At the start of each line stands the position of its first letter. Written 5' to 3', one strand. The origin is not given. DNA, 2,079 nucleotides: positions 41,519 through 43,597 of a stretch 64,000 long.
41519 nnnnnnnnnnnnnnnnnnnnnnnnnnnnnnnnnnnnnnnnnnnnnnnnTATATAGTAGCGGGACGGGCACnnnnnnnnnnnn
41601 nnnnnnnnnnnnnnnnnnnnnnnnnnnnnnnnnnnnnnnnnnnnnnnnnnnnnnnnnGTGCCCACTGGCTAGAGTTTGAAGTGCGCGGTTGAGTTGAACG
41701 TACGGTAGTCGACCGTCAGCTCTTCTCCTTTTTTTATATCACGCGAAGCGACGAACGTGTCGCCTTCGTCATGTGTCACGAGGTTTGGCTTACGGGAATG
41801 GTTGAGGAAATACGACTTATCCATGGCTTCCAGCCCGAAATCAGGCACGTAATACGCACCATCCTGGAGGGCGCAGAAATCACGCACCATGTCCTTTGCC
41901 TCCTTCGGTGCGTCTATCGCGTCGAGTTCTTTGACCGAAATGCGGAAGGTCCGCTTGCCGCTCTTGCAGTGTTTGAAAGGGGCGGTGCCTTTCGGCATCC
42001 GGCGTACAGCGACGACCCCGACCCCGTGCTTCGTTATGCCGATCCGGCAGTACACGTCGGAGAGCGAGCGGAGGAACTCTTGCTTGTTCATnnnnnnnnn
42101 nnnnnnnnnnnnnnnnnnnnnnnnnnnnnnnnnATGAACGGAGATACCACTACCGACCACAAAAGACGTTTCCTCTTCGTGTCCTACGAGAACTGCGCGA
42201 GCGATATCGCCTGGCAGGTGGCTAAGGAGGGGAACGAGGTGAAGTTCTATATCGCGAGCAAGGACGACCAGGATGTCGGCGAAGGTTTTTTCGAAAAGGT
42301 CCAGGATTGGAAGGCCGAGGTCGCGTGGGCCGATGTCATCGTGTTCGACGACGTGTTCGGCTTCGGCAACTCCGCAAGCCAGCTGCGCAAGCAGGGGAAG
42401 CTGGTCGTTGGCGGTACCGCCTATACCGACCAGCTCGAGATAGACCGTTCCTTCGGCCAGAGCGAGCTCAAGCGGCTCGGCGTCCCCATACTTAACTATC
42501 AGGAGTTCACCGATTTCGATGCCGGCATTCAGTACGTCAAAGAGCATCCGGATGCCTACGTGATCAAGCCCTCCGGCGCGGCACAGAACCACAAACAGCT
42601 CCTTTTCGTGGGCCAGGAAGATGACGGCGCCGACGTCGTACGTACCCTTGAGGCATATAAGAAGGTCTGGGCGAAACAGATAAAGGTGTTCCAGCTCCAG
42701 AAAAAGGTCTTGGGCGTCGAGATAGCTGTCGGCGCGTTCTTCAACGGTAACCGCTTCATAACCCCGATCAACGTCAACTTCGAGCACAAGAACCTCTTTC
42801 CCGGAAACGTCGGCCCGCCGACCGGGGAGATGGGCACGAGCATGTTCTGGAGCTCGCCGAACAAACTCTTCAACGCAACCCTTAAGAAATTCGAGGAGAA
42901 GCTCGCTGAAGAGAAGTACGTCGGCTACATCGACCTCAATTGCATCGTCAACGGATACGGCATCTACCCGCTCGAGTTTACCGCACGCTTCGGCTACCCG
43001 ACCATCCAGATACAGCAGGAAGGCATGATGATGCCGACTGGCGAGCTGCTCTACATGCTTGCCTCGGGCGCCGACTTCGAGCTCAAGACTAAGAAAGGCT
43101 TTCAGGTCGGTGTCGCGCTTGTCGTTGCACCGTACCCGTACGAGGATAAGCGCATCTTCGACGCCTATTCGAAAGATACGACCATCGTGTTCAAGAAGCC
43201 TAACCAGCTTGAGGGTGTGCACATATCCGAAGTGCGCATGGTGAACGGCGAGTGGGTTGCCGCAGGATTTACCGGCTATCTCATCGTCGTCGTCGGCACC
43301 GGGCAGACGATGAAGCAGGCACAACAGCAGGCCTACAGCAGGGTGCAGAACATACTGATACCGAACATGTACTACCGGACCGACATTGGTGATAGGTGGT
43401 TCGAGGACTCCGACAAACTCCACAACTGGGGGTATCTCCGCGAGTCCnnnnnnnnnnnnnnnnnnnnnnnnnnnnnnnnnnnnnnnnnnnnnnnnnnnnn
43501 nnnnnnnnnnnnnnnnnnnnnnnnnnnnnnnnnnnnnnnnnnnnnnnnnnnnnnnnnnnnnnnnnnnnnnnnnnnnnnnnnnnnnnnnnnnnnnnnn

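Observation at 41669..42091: Bacterial SET-domain protein squeezed between tRNA-Leu and purD, hidden inside a long antisense ORF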

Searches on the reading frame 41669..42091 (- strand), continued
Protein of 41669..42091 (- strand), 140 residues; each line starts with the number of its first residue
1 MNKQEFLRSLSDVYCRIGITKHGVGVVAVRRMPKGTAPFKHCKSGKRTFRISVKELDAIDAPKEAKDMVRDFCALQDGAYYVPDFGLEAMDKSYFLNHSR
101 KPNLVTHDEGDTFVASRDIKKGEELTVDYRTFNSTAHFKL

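Call 64: search_protein_families(library=pfam, proteins=[P0198, P0255, P0267, P0129, P0261, P0247, P0143, P0189, P0126, P0158], max_evalue=0.001)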
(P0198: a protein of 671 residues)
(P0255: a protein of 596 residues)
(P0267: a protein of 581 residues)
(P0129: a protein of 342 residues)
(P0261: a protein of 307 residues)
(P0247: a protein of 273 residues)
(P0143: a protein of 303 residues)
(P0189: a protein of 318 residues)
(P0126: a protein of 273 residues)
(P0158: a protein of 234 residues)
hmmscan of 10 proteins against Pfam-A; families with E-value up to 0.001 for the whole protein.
P0198 (671 aa): 1 family
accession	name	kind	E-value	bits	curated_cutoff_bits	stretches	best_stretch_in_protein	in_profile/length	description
PF00856.33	SET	-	7.1e-16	59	22.4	1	336-444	1-104/105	SET domain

P0255 (596 aa): 1 family
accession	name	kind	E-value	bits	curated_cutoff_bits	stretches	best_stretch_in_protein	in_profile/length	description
PF00856.33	SET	-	6e-14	52.8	22.4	1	305-414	1-104/105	SET domain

P0267 (581 aa): 0 families

P0129 (342 aa): 1 family
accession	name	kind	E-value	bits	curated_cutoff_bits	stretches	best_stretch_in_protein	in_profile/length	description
PF00856.33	SET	-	2.6e-14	54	22.4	1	214-326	1-104/105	SET domain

P0261 (307 aa): 1 family
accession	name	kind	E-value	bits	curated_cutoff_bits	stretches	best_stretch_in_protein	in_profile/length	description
PF00856.33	SET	-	6.1e-11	43.1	22.4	1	190-290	1-104/105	SET domain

P0247 (273 aa): 1 family
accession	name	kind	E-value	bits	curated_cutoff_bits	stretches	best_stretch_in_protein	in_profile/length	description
PF00856.33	SET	-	8.1e-10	39.5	22.4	1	155-267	1-104/105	SET domain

P0143 (303 aa): 1 family
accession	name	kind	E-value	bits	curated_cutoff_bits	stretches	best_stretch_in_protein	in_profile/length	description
PF00856.33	SET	-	2e-11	44.6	22.4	1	119-288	4-104/105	SET domain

P0189 (318 aa): 1 family
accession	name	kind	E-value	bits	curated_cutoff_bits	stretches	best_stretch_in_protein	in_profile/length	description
PF00856.33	SET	-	3.9e-06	27.7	22.4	1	228-306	36-105/105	SET domain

P0126 (273 aa): 1 family
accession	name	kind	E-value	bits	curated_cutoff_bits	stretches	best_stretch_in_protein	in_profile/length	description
PF00856.33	SET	-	1.3e-09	38.8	22.4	1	151-261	1-104/105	SET domain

P0158 (234 aa): 1 family
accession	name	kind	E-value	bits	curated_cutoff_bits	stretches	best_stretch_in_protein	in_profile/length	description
PF00856.33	SET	-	1.1e-09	39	22.4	1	54-163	1-105/105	SET domain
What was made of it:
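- Tried and rejected: Ten longer family members showed only the SET domain (call 64).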

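Call 69: search_protein_families(library=phrogs, proteins=[window:41672-42091:-], max_evalue=0.01)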
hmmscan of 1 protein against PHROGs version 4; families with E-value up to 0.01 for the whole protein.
window:41672-42091:- (140 aa): 0 families

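Call 70: search_protein_families(library=padloc, proteins=[window:41672-42091:-], max_evalue=0.01)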
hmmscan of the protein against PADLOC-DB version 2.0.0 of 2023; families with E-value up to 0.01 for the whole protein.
window:41672-42091:- (140 aa): 0 families
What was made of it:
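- No PHROG or PADLOC hit (calls 69, 70).
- Tried and rejected: PHROGs and PADLOC gave no hits (calls 69, 70).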

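Call 75: fold_search(model_id=the predicted structure, library=viral)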
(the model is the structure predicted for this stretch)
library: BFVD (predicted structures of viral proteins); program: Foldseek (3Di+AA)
matches with E <= 10: 377; with E <= 0.001: 29
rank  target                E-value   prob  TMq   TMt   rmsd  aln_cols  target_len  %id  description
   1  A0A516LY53            1.8e-09  1.00  0.50  0.51  13.1       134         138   26  (no name in the UniProt tables at hand)
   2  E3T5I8                9.1e-08  1.00  0.49  0.43  12.3       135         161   24  SET domain-containing protein [Cafeteria roenbergensis virus (strain BV-PW1)]
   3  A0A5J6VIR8            5.3e-07  1.00  0.42  0.34  13.4       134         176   24  SET domain protein [Megaviridae environmental sample]
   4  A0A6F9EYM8            3.8e-06  1.00  0.40  0.34  13.2       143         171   22  (no name in the UniProt tables at hand)
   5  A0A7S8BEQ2            6.6e-06  1.00  0.44  0.41  13.0       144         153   16  SET domain-containing protein [Medusavirus stheno T3]
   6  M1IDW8                7.1e-06  1.00  0.42  0.50  12.1       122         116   19  (no name in the UniProt tables at hand)
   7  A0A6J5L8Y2            9.1e-06  1.00  0.39  0.42  13.1       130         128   19  SET domain containing protein [uncultured Caudovirales phage]
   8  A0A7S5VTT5            2.1e-05  1.00  0.38  0.39  13.8       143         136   18  (no name in the UniProt tables at hand)
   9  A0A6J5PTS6            3.0e-05  1.00  0.41  0.23  11.9       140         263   23  SET domain containing protein [uncultured Caudovirales phage]
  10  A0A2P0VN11            3.6e-05  1.00  0.43  0.29  14.8       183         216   16  SET domain-containing protein [Tetraselmis virus 1]
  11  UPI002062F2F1         4.4e-05  1.00  0.42  0.58  12.5       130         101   21  (no name look-up for this kind of identifier)
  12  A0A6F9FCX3            4.4e-05  1.00  0.39  0.06  13.2       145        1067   21  (no name in the UniProt tables at hand)
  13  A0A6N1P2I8            5.0e-05  1.00  0.33  0.18  14.8       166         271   16  Putative SET domain-containing protein [Tupanvirus soda lake]
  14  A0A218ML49            7.3e-05  1.00  0.43  0.07   9.8       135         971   19  SET domain-containing protein [uncultured virus]
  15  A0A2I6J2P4            7.8e-05  1.00  0.43  0.38  12.2       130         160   17  (no name in the UniProt tables at hand)
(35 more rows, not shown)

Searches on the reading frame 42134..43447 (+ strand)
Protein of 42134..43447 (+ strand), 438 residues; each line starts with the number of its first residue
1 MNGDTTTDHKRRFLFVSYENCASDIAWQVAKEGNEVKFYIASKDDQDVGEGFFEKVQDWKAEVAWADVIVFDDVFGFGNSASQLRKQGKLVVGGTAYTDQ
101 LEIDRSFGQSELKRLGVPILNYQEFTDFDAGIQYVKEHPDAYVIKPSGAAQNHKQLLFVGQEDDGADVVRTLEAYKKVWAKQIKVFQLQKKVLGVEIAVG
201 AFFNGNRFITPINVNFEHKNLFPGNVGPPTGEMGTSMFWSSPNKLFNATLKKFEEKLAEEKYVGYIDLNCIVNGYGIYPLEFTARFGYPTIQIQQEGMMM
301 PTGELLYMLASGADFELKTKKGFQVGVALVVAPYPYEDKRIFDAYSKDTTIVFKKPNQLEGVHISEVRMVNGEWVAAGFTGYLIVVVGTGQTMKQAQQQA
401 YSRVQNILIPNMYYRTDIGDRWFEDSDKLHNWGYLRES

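Call 6: search_protein_families(library=pfam, proteins=[window:42134-43447:+], max_evalue=1)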
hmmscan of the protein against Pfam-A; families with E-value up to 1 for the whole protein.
window:42134-43447:+ (438 aa): 2 families
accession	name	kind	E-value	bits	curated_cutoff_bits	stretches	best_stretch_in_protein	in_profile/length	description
PF01071.24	GARS_A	-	1.2e-13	51.8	27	1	105-289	3-192/194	Phosphoribosylglycinamide synthetase, ATP-grasp (A) domain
PF02843.22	GARS_C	-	4.9e-11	43.2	34.8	1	325-421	2-92/92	Phosphoribosylglycinamide synthetase, C domain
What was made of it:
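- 42134..43450 (+): PurD-like ATP-grasp gene (438 aa), the real gene opposite the shadow ORF. GARS_A E 1.2e-13 and GARS_C E 4.9e-11 (call 6).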

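Call 7: search_protein_families(library=ncbifam, proteins=[window:42134-43447:+], max_evalue=1)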
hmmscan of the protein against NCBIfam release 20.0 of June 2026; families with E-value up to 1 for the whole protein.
window:42134-43447:+ (438 aa): 1 family
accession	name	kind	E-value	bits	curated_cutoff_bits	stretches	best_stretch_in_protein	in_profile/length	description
TIGR00877.1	purD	equivalog_domain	4.1e-33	114.8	288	1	82-423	82-424/425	phosphoribosylamine--glycine ligase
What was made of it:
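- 42134..43450 (+): TIGR00877 114.8 bits, below the 288 cutoff (call 7).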

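Call 50: find_related_loci(query=A3, collection=metagenome_contigs, flank=8000)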
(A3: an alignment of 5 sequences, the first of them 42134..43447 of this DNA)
Query A3 (438 aa) in metagenome_contigs; peptide patterns used: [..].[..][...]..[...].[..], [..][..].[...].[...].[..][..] (x = any residue, [..] = any of these).
600 stretches matched a pattern (row limit reached: there are more); 532 encode a relative of the query (tblastn E <= 1e-3); the best 80 are kept; 80 distinct loci.
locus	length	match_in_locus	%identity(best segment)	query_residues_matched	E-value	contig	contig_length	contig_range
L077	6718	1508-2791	83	9-437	0e+0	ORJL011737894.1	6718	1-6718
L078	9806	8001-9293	65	6-437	0e+0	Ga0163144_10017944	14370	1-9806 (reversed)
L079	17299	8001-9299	65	4-437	0e+0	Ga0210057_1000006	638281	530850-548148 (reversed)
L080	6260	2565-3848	66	9-437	0e+0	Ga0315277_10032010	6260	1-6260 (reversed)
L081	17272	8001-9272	66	11-437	0e+0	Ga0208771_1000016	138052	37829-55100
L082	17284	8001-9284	65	10-438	0e+0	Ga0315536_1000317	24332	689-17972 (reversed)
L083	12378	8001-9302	65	2-437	0e+0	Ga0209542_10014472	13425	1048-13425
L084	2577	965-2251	64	7-436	0e+0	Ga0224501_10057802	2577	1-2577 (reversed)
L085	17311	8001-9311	63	2-438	0e+0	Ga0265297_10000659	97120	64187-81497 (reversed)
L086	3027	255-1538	65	11-437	0e+0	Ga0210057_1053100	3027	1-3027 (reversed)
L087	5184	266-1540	64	11-437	0e+0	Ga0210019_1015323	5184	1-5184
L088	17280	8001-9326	63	2-438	0e+0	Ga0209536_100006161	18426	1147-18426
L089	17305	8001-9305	63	1-436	0e+0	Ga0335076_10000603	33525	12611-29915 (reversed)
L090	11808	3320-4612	64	5-437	0e+0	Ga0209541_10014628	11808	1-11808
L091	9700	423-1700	64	10-436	0e+0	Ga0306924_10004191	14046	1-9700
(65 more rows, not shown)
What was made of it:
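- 42134..43450 (+): Homologues at 61-83% identity in 80 metagenome loci (call 50).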

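Call 70: search_protein_families(library=padloc, proteins=[window:42134-43447:+], max_evalue=0.01)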
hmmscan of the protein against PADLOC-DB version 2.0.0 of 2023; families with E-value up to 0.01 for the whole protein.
window:42134-43447:+ (438 aa): 0 families
